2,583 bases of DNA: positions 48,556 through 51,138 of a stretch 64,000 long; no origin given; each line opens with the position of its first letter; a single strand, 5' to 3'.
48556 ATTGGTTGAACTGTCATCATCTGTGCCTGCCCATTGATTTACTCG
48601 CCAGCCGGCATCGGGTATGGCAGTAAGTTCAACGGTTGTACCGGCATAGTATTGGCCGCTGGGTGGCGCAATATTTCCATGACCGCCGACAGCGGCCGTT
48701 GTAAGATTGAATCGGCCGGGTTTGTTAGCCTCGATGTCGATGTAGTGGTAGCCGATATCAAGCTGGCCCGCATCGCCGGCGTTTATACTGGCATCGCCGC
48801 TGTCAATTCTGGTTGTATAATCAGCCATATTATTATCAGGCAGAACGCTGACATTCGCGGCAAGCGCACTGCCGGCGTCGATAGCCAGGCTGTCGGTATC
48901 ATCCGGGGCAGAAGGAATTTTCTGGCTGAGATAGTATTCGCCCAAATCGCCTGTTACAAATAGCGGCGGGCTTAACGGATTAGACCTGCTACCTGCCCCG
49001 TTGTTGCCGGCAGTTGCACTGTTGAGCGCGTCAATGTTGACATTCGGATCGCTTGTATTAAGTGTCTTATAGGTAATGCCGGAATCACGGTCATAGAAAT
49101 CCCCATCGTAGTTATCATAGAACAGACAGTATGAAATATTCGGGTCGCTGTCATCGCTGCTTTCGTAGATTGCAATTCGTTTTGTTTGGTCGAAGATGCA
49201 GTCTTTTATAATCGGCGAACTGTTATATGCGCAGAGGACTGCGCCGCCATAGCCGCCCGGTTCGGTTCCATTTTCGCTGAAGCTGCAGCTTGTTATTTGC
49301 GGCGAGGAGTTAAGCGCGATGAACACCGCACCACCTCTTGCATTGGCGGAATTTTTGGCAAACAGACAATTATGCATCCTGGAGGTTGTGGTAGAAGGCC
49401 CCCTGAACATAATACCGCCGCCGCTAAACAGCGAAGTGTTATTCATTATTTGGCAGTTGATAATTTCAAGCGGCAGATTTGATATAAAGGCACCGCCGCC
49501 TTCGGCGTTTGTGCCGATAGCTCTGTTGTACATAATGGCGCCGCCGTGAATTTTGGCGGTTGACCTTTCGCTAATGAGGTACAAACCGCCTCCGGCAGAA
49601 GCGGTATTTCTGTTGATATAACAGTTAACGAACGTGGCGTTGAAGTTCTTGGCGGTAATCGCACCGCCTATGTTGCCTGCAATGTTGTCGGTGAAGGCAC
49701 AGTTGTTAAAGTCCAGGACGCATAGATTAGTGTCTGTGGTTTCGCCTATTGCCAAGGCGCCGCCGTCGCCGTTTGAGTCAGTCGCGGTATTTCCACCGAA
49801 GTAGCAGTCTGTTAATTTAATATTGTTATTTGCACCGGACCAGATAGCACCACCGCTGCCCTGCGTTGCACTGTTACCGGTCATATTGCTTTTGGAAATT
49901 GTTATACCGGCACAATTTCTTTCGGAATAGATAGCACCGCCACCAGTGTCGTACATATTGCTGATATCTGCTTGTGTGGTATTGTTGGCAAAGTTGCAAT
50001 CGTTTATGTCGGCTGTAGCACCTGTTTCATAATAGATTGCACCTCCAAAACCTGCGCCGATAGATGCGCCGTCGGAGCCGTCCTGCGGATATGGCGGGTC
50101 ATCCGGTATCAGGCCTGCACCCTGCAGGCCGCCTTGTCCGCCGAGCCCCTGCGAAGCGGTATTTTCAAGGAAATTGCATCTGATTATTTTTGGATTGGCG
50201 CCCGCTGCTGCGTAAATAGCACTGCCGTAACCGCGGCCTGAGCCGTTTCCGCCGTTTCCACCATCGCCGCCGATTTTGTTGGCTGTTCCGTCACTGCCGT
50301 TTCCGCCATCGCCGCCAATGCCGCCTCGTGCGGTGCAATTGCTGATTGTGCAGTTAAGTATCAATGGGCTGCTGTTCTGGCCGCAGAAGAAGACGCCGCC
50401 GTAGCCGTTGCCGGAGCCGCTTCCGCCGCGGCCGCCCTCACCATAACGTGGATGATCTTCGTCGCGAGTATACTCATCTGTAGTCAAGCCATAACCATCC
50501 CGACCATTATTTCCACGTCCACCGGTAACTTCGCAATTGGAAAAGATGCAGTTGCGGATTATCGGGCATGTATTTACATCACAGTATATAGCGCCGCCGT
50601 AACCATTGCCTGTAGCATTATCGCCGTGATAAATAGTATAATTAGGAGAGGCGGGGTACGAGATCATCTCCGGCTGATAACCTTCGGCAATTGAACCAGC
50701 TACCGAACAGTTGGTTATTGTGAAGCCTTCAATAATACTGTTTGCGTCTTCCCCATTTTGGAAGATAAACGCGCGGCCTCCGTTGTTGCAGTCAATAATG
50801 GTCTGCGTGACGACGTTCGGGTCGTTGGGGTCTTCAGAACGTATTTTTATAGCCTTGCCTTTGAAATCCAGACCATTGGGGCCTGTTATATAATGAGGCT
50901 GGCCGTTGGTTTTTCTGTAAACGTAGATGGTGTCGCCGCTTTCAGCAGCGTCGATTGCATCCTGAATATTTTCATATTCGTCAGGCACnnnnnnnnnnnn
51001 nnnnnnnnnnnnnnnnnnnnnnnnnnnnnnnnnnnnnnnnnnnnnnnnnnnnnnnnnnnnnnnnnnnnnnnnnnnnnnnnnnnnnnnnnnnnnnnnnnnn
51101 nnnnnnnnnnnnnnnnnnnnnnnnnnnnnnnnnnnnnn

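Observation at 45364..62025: A 16.6-kb single-ORF gene encoding a protein of about 5,530 aa with six PMP-type beta-helix modules and an unusual mix of eukaryote-like adhesion domains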

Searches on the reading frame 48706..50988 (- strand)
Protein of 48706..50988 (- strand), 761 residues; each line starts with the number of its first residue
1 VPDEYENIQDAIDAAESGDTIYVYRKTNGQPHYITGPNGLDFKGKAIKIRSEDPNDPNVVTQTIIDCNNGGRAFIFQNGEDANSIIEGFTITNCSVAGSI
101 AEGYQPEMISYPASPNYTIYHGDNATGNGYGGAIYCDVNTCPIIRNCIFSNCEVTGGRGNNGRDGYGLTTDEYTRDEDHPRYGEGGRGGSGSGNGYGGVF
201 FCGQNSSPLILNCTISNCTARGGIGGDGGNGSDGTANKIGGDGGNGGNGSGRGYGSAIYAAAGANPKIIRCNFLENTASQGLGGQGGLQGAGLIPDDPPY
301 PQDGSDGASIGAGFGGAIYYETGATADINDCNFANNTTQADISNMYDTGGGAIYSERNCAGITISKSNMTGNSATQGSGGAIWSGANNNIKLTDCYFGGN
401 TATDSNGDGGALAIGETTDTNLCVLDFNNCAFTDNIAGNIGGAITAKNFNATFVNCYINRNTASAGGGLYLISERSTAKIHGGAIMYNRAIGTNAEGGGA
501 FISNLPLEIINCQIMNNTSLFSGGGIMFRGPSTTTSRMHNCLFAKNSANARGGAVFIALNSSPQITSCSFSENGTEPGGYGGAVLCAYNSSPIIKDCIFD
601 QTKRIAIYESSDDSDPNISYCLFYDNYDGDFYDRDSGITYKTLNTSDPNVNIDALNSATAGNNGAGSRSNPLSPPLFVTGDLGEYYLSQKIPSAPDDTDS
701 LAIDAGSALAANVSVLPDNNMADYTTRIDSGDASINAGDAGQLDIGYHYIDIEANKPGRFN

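Call 10: search_protein_families(library=pfam, proteins=[window:48706-50988:-], max_evalue=1)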
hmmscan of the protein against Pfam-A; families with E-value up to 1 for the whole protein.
window:48706-50988:- (761 aa): 2 families
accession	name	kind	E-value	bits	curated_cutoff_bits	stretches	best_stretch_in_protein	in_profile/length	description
PF13229.12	Beta_helix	-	9.8e-12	45.2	25.9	2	507-641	11-121/158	Right handed beta helix region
PF02415.23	Chlam_PMP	-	0.082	13.7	20.6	2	330-356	1-19/19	Chlamydia polymorphic membrane protein (Chlamydia_PMP) repeat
